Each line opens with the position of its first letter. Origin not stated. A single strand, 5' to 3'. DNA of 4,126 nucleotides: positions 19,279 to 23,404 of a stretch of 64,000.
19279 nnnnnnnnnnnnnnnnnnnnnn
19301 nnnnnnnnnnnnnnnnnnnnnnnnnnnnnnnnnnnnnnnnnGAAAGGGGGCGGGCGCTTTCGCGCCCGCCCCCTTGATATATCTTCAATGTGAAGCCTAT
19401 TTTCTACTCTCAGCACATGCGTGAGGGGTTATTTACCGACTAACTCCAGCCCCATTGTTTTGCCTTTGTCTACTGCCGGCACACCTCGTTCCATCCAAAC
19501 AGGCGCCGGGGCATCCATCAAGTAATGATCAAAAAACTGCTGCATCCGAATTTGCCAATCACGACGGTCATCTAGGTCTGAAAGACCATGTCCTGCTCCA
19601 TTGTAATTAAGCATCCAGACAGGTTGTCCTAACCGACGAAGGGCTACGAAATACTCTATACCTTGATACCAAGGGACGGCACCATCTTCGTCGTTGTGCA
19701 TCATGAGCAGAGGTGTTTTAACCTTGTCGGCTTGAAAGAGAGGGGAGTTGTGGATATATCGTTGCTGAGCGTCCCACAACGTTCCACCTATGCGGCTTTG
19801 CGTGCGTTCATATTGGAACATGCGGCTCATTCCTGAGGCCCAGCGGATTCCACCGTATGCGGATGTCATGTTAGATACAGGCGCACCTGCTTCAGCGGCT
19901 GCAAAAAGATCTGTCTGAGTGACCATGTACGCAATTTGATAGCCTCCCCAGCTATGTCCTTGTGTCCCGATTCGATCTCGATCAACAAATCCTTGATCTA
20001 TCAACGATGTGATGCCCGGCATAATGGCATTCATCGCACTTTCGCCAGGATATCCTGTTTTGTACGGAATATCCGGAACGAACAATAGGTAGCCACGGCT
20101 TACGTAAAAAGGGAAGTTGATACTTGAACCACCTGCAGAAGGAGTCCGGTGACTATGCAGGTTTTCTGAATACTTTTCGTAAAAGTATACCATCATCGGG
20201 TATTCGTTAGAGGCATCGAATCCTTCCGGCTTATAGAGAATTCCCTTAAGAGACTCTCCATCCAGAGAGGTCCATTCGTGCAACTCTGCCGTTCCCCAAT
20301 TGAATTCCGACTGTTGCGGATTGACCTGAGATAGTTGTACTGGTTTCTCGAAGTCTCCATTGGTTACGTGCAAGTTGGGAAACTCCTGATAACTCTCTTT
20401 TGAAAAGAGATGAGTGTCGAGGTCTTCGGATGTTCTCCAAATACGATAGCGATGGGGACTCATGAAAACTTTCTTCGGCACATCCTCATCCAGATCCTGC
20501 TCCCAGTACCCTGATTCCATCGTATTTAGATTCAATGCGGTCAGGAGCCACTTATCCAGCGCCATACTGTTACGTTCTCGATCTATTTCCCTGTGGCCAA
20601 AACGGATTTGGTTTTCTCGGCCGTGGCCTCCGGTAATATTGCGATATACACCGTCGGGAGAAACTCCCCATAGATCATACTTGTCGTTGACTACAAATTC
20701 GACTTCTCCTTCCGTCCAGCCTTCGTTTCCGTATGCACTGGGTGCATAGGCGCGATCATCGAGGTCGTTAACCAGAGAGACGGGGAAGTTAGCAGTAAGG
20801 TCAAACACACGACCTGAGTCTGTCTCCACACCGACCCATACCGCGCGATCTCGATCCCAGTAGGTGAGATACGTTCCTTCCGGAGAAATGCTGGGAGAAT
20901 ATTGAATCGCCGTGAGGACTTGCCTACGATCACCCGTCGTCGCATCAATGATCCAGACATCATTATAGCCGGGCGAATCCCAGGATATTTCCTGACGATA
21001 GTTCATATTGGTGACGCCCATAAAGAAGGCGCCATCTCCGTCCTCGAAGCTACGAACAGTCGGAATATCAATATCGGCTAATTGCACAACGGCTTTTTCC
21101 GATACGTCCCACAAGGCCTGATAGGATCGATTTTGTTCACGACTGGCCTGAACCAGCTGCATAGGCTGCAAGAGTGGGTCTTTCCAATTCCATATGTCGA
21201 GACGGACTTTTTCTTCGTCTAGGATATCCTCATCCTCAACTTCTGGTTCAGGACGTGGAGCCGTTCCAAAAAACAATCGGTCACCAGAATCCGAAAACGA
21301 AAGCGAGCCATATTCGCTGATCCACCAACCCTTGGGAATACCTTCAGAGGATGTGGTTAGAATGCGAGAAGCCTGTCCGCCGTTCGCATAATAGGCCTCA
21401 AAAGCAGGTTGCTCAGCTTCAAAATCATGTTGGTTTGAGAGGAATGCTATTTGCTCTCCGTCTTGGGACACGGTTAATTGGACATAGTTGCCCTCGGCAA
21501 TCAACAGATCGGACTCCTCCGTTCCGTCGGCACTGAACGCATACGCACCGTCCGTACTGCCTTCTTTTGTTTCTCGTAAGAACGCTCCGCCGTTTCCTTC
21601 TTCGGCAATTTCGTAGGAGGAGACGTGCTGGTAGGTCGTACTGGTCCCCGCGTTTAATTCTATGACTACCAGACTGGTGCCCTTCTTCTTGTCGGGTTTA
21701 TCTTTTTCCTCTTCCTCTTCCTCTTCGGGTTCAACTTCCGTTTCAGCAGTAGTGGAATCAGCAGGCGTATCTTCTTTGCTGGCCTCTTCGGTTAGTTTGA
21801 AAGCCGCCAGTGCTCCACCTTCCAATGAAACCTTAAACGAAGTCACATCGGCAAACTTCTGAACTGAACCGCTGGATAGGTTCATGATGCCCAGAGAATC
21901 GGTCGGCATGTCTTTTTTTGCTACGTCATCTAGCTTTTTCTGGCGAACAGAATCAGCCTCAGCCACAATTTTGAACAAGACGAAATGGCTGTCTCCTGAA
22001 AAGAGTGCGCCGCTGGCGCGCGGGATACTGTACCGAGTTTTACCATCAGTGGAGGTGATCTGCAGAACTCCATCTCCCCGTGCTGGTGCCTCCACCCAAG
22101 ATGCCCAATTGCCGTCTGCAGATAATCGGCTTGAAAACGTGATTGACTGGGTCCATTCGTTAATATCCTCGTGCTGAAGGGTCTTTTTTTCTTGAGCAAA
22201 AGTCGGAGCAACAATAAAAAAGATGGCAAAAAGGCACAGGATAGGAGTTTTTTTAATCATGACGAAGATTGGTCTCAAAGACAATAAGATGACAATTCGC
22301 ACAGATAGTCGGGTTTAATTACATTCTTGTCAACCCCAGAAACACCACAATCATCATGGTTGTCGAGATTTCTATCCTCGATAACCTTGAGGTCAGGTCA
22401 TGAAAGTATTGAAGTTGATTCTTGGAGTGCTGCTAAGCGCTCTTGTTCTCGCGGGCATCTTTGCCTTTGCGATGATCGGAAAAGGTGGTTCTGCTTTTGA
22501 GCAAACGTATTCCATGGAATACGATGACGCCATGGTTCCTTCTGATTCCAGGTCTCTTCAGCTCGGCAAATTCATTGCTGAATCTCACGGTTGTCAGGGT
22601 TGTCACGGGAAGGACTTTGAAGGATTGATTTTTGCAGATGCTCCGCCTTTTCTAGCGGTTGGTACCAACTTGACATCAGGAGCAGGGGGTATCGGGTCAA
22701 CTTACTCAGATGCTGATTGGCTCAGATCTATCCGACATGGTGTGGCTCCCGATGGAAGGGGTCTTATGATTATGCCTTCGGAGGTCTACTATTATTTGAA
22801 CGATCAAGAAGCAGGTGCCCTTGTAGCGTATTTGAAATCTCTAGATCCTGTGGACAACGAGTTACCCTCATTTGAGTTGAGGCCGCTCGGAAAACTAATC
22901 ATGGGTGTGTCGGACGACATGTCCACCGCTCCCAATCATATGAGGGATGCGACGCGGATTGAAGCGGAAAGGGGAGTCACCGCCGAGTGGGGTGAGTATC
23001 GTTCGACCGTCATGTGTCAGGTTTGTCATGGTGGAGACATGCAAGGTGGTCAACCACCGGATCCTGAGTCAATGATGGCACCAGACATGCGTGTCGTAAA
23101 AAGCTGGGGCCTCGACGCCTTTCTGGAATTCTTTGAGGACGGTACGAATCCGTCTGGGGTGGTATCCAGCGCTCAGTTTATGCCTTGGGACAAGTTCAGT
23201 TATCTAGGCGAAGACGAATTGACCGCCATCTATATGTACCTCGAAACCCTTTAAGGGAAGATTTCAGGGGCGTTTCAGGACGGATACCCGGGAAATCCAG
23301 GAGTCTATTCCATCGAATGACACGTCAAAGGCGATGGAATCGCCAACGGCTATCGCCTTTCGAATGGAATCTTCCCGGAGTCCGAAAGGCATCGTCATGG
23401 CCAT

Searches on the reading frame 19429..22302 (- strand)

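Call 15: search_protein_families(library=pfam, proteins=[window:19429-22302:-], max_evalue=0.0001)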
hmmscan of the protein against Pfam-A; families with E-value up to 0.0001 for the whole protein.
window:19429-22302:- (957 aa): 1 family
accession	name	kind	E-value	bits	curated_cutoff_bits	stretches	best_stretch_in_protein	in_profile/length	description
PF00326.27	Peptidase_S9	-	9.1e-27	94.4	22.6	1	756-928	44-210/213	Prolyl oligopeptidase family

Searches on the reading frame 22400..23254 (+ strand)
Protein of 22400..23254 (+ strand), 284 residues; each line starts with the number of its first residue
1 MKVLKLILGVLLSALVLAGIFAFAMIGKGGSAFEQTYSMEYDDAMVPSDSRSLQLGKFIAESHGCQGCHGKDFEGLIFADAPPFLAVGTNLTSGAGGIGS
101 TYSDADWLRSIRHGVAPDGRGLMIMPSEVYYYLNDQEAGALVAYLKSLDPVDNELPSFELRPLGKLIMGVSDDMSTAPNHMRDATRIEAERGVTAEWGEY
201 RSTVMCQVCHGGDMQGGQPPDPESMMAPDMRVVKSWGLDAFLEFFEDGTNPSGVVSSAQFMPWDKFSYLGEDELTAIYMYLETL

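Call 15: search_protein_families(library=pfam, proteins=[window:22400-23254:+], max_evalue=0.0001)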
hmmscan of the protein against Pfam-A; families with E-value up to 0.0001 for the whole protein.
window:22400-23254:+ (284 aa): 2 families
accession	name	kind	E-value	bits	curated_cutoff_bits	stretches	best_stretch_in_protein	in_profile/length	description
PF00034.26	Cytochrom_C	-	4.5e-13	50.8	21.3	1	56-148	4-89/90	Cytochrome c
PF13442.11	Cytochrome_CBB3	-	3.4e-10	40.5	27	0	64-145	13-68/68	Cytochrome C oxidase, cbb3-type, subunit III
